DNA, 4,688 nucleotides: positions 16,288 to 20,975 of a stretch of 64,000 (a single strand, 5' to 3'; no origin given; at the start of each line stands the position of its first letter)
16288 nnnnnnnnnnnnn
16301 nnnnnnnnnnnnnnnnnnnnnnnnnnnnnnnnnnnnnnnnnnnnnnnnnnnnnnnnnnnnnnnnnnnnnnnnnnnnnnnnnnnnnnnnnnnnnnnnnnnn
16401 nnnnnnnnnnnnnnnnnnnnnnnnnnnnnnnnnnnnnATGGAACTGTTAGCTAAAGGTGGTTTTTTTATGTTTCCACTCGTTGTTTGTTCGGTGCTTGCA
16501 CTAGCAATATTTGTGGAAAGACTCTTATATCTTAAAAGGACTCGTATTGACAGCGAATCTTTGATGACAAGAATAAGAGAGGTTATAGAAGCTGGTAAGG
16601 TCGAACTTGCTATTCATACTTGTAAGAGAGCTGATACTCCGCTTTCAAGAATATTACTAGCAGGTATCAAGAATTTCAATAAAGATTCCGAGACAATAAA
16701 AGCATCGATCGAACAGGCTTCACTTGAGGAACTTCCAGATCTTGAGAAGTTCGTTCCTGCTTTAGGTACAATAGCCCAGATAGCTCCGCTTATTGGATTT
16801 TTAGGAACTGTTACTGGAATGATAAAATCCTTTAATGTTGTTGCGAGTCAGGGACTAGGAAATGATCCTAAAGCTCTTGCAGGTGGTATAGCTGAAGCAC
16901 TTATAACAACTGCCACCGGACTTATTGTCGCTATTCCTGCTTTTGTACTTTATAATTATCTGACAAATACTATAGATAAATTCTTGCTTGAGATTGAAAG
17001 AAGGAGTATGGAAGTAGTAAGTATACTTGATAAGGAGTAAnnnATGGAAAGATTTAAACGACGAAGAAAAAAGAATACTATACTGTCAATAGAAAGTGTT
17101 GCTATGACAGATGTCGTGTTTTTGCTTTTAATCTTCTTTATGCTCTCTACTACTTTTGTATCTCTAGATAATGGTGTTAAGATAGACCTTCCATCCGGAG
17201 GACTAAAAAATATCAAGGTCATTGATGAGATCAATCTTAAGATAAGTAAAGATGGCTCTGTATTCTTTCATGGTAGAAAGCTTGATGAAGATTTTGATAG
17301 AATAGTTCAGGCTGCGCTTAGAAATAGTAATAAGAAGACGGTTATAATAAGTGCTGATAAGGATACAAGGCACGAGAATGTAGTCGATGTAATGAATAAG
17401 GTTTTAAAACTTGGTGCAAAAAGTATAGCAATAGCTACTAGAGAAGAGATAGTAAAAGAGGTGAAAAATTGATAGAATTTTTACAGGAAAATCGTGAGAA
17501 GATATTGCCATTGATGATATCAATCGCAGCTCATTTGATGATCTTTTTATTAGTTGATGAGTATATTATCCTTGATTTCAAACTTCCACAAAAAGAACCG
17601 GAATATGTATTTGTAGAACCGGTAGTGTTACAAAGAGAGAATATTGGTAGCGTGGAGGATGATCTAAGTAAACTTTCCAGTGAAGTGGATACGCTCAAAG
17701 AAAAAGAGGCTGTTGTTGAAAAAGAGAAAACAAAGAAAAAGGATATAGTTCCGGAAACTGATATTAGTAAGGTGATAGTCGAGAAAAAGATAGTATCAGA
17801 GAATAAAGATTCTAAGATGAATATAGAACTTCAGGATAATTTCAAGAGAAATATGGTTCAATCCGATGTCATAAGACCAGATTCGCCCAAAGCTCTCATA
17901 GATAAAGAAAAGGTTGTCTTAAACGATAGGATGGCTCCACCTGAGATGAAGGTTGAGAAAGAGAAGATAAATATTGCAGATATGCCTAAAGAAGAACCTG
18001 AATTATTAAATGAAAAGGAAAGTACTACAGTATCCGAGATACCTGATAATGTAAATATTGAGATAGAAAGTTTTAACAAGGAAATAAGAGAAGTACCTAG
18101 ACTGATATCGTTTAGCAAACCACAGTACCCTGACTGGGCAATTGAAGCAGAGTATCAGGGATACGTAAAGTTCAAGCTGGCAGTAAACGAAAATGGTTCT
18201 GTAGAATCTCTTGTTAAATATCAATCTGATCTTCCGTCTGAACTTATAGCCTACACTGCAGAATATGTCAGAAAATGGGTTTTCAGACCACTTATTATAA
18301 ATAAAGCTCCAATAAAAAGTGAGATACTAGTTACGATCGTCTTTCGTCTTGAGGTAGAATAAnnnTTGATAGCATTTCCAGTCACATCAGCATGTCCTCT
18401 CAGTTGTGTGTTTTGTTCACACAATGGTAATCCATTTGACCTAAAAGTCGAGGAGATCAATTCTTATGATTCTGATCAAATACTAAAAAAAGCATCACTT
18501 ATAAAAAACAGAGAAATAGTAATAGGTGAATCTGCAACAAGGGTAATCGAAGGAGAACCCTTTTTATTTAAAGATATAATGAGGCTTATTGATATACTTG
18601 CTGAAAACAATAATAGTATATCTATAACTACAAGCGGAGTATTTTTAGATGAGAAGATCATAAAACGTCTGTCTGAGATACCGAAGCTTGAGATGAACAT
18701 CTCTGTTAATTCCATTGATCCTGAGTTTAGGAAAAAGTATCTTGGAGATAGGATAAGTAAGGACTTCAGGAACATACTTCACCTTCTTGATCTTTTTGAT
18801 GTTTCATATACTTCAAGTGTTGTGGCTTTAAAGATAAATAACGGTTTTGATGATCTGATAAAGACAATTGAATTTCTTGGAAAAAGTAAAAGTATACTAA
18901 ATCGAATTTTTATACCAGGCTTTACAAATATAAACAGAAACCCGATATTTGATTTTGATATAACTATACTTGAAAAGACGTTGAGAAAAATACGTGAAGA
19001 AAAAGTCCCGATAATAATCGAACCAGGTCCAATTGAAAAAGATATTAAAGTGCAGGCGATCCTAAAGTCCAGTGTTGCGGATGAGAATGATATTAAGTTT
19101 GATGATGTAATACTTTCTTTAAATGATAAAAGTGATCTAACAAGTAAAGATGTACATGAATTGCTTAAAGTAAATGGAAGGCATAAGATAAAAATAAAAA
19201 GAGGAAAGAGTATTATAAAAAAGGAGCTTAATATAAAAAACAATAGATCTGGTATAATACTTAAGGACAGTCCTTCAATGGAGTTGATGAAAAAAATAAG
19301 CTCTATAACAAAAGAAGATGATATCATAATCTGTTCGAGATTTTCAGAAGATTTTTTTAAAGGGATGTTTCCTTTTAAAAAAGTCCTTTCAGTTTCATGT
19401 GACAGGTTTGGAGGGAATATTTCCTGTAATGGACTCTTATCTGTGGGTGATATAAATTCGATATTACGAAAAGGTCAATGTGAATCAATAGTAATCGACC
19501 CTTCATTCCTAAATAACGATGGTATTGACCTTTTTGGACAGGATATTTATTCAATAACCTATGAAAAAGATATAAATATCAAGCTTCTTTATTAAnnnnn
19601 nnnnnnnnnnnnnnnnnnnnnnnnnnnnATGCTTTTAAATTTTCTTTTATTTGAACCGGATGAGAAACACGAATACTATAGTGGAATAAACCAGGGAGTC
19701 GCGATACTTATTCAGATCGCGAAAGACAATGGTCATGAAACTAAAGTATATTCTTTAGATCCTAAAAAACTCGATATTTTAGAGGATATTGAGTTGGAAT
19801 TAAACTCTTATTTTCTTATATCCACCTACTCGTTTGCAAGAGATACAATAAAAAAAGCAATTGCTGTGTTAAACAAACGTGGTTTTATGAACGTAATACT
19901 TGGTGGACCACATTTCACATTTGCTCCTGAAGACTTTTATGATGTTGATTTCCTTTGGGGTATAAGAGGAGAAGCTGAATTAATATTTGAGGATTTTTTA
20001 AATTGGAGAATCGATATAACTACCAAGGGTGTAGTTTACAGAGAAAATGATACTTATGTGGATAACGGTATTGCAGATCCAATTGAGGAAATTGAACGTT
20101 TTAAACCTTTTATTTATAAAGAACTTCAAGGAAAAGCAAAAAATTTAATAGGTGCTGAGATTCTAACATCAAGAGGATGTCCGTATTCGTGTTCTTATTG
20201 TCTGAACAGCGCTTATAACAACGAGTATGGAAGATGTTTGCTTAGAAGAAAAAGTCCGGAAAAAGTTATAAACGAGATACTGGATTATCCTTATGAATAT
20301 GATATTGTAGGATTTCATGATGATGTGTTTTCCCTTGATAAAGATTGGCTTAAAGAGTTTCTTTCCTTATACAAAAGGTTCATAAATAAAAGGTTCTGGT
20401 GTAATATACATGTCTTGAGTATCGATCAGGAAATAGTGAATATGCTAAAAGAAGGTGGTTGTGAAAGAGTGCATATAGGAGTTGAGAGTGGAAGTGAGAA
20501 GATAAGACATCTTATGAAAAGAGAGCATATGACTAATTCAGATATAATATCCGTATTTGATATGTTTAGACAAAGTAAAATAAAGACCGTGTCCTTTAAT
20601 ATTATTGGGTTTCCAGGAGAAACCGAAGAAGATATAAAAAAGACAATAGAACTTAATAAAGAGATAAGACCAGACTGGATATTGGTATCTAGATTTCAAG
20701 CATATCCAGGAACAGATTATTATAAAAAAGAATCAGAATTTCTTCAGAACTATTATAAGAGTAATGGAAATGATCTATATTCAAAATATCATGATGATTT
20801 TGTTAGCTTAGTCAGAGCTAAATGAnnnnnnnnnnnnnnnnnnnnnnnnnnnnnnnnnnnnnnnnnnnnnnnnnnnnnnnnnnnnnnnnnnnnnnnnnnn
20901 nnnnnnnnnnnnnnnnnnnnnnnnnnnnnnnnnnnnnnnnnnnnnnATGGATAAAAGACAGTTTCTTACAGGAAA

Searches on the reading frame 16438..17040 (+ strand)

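Call 59: search_protein_families(library=pfam, proteins=[window:16438-17040:+], max_evalue=0.00001)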
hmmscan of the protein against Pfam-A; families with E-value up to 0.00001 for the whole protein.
window:16438-17040:+ (200 aa): 1 family
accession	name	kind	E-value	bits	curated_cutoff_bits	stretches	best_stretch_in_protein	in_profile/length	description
PF01618.21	MotA_ExbB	-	2.1e-34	118.5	22.9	1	65-187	2-126/127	MotA/TolQ/ExbB proton channel family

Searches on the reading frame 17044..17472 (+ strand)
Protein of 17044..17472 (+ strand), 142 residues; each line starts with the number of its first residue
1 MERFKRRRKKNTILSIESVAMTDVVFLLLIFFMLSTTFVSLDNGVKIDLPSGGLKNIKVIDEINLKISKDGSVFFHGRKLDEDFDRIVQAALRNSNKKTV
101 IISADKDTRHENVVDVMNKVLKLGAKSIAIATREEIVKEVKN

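Call 59: search_protein_families(library=pfam, proteins=[window:17044-17472:+], max_evalue=0.00001)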
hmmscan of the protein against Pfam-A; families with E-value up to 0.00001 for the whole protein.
window:17044-17472:+ (142 aa): 1 family
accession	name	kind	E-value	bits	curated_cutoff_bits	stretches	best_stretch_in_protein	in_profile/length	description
PF02472.21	ExbD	-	7.9e-24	84.6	25.4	1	10-134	2-127/128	Biopolymer transport protein ExbD/TolR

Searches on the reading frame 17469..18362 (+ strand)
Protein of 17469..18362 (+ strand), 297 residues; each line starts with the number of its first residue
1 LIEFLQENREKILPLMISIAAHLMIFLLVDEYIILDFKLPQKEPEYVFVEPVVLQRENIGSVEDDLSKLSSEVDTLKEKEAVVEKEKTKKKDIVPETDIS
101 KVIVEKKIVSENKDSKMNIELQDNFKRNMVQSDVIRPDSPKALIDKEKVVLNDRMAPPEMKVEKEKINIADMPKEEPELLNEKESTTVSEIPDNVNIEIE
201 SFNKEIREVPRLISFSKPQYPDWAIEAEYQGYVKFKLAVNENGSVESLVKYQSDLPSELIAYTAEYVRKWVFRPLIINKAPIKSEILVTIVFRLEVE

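Call 59: search_protein_families(library=pfam, proteins=[window:17469-18362:+], max_evalue=0.00001)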
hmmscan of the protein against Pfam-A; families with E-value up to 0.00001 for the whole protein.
window:17469-18362:+ (297 aa): 1 family
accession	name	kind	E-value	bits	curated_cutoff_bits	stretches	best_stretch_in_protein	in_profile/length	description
PF03544.19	TonB_C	-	7.9e-13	49.1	24.6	1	217-294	2-79/79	Gram-negative bacterial TonB protein C-terminal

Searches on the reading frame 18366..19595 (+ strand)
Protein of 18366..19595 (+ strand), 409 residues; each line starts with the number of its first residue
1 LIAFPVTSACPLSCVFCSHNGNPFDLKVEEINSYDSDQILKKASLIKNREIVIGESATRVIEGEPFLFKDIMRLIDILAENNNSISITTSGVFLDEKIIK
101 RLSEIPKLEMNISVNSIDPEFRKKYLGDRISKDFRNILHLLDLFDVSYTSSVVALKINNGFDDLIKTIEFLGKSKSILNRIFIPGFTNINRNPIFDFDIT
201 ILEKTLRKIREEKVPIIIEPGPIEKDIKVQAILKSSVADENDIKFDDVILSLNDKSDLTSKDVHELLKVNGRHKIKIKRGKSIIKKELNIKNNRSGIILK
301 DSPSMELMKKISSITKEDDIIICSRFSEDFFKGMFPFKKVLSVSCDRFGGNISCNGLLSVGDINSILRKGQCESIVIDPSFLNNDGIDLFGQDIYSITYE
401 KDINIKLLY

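Call 59: search_protein_families(library=pfam, proteins=[window:18366-19595:+], max_evalue=0.00001)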
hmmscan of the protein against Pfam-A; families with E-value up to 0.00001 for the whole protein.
window:18366-19595:+ (409 aa): 1 family
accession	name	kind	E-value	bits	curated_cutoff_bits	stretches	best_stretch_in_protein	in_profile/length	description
PF04055.27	Radical_SAM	-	5.6e-15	56.3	29.5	1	5-170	2-165/166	Radical SAM superfamily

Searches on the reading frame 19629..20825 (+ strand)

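Call 59: search_protein_families(library=pfam, proteins=[window:19629-20825:+], max_evalue=0.00001)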
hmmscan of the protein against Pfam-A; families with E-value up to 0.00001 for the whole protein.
window:19629-20825:+ (398 aa): 2 families
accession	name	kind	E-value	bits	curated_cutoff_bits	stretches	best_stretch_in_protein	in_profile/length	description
PF04055.27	Radical_SAM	-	1.4e-25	90.8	29.5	1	179-342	2-165/166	Radical SAM superfamily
PF02310.24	B12-binding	-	4.1e-10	40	32.1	1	19-123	12-120/121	B12 binding domain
